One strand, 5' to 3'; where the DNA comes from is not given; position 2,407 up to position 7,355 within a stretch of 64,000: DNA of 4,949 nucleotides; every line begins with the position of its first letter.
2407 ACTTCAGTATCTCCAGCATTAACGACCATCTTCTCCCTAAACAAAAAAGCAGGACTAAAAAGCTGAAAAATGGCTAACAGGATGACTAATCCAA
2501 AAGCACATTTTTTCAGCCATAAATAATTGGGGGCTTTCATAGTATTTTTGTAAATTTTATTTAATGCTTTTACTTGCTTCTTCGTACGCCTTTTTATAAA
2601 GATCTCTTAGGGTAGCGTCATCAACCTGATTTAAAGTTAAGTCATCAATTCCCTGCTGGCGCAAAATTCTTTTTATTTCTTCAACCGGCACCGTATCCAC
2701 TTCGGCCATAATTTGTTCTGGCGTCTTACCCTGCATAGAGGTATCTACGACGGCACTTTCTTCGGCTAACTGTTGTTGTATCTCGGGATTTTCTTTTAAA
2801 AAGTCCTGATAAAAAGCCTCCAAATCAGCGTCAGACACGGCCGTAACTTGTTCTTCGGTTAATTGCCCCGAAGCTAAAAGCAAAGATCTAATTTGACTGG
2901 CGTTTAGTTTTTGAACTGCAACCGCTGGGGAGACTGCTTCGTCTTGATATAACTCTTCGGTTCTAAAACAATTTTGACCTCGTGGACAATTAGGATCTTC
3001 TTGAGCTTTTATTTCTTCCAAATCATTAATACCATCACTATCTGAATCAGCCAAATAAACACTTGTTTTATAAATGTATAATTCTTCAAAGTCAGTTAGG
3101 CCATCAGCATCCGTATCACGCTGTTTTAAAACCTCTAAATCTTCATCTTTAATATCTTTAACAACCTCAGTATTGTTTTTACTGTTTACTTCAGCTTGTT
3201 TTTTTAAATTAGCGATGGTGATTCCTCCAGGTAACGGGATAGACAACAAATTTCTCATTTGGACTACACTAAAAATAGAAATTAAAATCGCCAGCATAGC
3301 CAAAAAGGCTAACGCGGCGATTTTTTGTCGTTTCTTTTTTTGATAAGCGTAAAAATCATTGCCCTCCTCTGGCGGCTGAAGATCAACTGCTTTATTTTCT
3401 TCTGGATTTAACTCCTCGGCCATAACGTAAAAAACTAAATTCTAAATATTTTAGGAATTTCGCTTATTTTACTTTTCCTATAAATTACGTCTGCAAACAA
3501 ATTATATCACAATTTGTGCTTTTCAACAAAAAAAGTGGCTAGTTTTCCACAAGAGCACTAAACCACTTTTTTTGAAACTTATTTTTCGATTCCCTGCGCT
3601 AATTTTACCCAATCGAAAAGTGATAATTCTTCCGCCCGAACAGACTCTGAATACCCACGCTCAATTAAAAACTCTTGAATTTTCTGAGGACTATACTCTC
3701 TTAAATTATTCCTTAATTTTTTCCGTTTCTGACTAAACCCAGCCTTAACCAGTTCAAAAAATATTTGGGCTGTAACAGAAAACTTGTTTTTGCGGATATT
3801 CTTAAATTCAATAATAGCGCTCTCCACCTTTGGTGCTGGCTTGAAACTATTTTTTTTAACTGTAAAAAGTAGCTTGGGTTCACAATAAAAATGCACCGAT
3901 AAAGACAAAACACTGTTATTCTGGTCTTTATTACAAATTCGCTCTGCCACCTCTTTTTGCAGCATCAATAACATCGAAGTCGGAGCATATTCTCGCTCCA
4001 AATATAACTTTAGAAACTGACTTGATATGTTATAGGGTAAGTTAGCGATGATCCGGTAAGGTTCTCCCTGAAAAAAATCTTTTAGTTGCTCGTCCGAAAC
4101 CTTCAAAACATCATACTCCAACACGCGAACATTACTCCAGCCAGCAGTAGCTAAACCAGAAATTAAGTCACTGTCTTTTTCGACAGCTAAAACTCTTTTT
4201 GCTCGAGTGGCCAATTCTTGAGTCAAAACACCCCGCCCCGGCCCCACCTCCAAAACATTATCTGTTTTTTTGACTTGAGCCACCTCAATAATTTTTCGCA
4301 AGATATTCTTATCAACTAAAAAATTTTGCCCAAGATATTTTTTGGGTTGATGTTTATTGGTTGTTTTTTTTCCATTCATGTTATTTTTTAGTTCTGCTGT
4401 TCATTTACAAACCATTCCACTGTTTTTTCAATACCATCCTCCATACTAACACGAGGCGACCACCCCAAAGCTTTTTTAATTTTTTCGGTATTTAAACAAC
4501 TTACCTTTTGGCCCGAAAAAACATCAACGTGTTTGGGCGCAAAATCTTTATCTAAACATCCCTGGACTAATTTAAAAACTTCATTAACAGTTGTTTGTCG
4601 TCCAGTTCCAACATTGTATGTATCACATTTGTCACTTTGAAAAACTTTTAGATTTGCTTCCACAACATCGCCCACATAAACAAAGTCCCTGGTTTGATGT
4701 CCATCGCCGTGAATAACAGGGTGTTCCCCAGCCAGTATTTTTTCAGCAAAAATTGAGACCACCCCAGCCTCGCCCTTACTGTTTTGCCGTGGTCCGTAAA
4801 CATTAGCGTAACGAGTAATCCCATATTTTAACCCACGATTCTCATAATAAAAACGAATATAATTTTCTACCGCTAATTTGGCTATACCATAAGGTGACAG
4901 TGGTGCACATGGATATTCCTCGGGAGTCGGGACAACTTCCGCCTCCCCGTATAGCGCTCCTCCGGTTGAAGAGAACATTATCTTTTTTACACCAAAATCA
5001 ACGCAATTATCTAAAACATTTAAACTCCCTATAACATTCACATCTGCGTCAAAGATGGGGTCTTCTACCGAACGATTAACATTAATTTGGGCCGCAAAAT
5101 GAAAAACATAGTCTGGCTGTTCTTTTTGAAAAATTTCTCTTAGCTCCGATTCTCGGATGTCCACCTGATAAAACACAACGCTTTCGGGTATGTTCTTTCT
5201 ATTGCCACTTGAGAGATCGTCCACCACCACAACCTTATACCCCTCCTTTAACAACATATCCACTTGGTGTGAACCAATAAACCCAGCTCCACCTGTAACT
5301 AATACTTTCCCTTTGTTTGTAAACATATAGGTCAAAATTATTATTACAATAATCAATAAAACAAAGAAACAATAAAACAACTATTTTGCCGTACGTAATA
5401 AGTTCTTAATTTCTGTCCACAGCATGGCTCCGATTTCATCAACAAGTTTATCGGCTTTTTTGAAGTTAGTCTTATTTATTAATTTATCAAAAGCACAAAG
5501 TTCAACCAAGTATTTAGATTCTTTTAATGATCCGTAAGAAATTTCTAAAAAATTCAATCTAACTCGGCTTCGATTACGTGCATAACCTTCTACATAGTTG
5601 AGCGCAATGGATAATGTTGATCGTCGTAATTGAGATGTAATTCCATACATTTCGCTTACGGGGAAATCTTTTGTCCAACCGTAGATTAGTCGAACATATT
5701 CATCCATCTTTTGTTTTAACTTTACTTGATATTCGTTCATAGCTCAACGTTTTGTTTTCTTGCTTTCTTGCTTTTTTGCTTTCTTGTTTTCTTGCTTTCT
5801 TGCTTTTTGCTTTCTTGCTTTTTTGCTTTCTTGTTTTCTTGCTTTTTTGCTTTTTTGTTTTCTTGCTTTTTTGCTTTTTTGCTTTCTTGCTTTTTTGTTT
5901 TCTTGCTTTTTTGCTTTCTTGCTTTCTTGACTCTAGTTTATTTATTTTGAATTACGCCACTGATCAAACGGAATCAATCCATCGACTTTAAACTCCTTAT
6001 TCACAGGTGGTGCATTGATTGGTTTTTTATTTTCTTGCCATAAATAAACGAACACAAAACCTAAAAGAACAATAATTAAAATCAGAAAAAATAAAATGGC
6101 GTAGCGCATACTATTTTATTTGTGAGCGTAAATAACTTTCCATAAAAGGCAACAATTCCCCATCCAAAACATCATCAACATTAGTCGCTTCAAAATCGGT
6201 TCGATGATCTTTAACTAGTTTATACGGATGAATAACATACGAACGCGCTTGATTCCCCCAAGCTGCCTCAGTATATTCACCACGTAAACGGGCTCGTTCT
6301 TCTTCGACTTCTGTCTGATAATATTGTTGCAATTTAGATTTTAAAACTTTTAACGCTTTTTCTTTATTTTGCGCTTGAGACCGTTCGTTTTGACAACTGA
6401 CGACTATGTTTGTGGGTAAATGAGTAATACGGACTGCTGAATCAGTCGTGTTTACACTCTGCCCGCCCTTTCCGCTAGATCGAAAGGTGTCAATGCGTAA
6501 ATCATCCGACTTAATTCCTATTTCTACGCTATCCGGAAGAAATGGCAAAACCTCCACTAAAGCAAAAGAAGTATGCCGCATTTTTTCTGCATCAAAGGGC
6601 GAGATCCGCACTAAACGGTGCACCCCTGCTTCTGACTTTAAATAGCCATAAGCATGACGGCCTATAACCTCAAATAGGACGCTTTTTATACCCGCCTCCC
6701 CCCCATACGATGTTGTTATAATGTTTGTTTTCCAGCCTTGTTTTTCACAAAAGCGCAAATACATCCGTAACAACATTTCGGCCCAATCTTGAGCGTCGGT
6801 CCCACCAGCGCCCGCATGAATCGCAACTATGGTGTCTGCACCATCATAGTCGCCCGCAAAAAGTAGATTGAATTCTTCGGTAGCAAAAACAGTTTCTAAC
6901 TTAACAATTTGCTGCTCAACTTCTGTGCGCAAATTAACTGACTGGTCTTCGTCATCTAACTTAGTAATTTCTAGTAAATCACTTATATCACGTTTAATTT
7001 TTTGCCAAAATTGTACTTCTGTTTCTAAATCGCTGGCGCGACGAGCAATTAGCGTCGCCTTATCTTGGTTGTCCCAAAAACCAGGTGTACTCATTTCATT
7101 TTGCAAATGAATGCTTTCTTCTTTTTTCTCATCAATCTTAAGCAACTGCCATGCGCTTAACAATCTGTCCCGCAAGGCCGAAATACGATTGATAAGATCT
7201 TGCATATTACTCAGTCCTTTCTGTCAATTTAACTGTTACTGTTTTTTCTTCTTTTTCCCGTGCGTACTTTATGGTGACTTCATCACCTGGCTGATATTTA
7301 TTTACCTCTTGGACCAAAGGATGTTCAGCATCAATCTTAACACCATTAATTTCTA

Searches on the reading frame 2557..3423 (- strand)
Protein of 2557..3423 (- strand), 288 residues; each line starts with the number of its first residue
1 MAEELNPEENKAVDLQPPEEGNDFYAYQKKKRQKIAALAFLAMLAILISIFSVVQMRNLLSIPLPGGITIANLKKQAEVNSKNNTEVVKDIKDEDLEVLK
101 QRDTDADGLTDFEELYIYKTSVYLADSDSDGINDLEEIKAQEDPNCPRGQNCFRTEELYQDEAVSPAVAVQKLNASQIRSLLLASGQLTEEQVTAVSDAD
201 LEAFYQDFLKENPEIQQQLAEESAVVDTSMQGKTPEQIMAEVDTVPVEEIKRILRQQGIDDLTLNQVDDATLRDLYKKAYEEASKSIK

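Call 48: find_encoding_contigs(protein=window:2557-3423:-, flank=10000, max_places=2)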
Protein window:2557-3423:- (288 aa): no gene with exactly this product is on record in the collection.

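Call 58: search_protein_families(library=pfam, proteins=[window:2557-3423:-], max_evalue=0.001)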
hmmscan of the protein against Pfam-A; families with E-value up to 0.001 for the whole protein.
window:2557-3423:- (288 aa): 0 families

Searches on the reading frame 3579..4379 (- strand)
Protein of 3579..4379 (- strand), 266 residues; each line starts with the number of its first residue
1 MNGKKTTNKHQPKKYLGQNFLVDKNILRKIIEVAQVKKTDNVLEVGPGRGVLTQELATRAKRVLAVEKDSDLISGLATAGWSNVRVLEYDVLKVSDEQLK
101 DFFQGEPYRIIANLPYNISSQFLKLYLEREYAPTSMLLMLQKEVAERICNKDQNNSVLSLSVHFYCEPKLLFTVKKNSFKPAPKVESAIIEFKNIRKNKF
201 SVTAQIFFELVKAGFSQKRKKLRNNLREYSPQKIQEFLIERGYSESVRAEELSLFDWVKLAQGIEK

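Call 58: search_protein_families(library=pfam, proteins=[window:3579-4379:-], max_evalue=0.001)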
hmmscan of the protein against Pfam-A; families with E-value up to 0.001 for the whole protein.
window:3579-4379:- (266 aa): 1 family
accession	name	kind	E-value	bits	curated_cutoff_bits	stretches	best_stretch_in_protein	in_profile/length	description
PF00398.26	RrnaAD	-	9.8e-56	189.2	24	1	10-264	2-261/263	Ribosomal RNA adenine dimethylase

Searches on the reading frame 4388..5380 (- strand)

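Call 57: search_protein_families(library=pfam, proteins=[window:4388-5380:-], max_evalue=0.001)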
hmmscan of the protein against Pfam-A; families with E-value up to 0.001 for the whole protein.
window:4388-5380:- (330 aa): 8 families
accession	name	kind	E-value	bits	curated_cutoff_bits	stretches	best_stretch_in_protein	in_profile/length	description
PF16363.11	GDP_Man_Dehyd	-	1.6e-64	218.9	27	1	27-320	1-332/332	GDP-mannose 4,6 dehydratase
PF01370.27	Epimerase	-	1.6e-62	211.5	20.9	1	26-258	1-240/240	NAD dependent epimerase/dehydratase family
PF01073.25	3Beta_HSD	-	6e-18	65.3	22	1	27-243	1-225/280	3-beta hydroxysteroid dehydrogenase/isomerase family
PF02719.21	Polysacc_synt_2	-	8.3e-17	61.7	20.2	1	26-265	1-236/293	Polysaccharide biosynthesis protein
PF04321.23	RmlD_sub_bind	-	4.2e-14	52.7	27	1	25-201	2-158/287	RmlD substrate binding domain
PF07993.18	NAD_binding_4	-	2.5e-09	37.1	20.1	1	77-201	79-214/258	Male sterility protein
PF13460.12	NAD_binding_10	-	0.00017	22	27.2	1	30-194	1-146/184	NAD(P)H-binding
PF00106.31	adh_short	-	0.00017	21.5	26.6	1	26-79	3-63/195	short chain dehydrogenase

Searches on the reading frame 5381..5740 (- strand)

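Call 57: search_protein_families(library=pfam, proteins=[window:5381-5740:-], max_evalue=0.001)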
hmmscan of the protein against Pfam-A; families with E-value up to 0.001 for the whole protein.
window:5381-5740:- (119 aa): 2 families
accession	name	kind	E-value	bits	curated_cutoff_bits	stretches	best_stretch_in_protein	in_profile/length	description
PF05635.17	23S_rRNA_IVP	-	4e-24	85.3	33.8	1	7-107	4-104/106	23S rRNA-intervening sequence protein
PF22296.2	bAvd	-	7.6e-06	26.8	40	1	8-110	3-103/107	bAvd-like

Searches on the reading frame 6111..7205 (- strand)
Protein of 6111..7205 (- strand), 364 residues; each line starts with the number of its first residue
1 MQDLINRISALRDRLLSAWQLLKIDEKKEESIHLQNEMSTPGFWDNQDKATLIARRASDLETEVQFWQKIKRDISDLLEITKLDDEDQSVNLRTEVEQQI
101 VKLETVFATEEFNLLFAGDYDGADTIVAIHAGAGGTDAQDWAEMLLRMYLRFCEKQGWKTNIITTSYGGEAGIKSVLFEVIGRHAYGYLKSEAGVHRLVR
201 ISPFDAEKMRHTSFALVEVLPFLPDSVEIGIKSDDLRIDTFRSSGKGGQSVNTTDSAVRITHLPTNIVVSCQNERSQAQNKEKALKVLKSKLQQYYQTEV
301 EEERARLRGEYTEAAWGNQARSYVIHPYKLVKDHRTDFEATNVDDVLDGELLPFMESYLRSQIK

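Call 57: search_protein_families(library=pfam, proteins=[window:6111-7205:-], max_evalue=0.001)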
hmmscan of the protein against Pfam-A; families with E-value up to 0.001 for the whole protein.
window:6111-7205:- (364 aa): 2 families
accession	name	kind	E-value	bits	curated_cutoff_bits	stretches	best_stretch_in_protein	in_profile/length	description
PF03462.23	PCRF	-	5.6e-52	176.8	24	1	29-217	3-194/194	PCRF domain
PF00472.26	RF-1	-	4.8e-41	139.8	35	1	226-335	2-116/116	RF-1 domain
